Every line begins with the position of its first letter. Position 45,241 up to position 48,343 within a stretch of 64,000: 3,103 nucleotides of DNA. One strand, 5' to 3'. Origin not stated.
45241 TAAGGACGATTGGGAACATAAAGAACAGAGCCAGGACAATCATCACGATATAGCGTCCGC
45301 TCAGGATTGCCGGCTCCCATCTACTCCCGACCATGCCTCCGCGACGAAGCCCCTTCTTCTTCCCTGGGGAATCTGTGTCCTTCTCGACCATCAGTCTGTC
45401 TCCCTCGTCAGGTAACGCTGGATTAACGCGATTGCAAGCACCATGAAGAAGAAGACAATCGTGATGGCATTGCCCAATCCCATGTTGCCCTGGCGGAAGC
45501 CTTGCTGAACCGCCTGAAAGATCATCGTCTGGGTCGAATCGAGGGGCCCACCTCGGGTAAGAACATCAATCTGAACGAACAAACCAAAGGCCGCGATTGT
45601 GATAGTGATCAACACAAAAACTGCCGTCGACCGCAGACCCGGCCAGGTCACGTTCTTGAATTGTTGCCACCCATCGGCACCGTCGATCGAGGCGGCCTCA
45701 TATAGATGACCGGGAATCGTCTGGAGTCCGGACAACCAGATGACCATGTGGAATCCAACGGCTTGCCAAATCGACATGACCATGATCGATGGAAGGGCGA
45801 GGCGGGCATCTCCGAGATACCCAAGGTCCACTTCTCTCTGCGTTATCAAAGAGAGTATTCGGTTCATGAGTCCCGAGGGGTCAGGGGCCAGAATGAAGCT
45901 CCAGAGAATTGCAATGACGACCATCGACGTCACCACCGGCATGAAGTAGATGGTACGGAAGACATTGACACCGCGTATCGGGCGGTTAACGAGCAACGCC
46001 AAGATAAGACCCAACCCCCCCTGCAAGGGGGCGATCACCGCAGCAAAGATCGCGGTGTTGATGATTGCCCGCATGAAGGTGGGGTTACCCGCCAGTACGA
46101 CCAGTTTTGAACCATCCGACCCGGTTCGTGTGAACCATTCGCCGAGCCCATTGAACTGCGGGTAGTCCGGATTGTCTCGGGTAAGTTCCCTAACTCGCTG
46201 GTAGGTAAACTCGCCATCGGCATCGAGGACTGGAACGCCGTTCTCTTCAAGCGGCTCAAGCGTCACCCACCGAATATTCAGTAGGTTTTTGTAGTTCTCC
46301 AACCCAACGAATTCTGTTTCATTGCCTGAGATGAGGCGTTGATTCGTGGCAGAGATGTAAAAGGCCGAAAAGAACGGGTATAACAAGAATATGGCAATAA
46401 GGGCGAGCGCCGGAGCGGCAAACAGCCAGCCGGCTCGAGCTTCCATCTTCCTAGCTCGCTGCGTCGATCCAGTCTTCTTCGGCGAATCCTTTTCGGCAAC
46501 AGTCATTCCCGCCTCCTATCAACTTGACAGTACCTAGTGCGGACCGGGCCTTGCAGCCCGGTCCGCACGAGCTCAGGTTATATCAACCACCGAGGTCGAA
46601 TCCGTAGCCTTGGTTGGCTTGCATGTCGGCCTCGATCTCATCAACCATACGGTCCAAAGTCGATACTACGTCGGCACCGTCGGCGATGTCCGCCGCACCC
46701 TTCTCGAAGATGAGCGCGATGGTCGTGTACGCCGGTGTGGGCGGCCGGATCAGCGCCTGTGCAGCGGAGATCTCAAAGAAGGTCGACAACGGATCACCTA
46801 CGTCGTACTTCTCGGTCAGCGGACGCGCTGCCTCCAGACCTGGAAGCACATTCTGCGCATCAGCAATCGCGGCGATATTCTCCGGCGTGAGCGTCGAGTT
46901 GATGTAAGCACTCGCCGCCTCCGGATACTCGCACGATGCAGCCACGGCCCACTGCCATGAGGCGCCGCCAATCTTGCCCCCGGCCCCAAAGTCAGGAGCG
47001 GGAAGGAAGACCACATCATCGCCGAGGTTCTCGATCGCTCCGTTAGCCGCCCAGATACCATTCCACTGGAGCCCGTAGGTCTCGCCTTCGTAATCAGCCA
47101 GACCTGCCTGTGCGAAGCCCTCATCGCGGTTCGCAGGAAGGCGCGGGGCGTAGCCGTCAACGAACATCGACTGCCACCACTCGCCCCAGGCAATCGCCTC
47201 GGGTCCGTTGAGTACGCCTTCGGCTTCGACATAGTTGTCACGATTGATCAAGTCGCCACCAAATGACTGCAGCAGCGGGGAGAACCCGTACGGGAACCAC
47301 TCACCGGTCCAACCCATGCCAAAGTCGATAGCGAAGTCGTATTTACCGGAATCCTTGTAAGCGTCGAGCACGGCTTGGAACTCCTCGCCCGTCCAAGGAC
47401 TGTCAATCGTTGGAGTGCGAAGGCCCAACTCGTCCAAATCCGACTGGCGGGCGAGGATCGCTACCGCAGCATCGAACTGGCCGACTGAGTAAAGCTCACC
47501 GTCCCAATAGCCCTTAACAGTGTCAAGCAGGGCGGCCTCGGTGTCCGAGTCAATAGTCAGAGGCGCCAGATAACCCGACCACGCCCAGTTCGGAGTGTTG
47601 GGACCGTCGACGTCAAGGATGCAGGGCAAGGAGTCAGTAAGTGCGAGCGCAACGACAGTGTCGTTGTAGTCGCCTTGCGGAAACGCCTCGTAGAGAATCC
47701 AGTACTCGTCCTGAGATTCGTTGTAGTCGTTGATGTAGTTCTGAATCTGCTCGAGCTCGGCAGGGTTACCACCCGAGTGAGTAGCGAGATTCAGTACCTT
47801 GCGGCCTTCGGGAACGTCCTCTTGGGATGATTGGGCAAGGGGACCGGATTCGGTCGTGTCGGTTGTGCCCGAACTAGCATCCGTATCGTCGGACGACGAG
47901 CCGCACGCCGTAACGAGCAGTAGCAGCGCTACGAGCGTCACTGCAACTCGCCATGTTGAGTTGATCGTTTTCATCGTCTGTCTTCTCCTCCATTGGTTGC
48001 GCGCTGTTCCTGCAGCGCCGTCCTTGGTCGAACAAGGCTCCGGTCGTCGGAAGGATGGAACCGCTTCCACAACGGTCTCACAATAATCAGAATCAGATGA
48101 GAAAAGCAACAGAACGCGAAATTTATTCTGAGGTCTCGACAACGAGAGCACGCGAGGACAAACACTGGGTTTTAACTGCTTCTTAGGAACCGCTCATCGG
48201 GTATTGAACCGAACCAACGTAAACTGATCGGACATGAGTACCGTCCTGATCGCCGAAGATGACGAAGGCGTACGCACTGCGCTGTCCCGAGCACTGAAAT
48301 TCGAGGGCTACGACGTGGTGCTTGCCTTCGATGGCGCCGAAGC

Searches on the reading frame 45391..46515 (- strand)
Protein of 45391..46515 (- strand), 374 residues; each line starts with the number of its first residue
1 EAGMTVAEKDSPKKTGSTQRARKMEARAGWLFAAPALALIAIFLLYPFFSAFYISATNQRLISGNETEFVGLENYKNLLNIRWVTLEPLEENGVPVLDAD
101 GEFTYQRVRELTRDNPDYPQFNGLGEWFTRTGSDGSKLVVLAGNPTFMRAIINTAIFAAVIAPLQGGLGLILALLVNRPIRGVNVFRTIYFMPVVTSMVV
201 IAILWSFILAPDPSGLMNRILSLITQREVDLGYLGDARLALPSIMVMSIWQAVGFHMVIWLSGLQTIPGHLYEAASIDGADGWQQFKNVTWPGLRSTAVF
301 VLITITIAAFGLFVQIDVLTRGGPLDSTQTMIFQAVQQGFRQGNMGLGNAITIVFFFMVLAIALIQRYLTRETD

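Call 58: search_protein_families(library=pfam, proteins=[window:45391-46515:-], max_evalue=0.00001)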
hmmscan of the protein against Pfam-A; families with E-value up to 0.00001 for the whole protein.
window:45391-46515:- (374 aa): 1 family
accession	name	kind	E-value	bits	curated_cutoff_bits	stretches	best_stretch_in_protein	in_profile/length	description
PF00528.27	BPD_transp_1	-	3.4e-17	63.2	26.4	1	167-371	3-180/184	Binding-protein-dependent transport system inner membrane component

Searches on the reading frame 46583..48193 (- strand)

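Call 58: search_protein_families(library=pfam, proteins=[window:46583-48193:-], max_evalue=0.00001)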
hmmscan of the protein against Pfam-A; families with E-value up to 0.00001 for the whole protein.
window:46583-48193:- (536 aa): 1 family
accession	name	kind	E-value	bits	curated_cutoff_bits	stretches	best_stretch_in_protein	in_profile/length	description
PF13416.11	SBP_bac_8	-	6.3e-19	69.3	27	1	153-458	2-267/279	Bacterial extracellular solute-binding protein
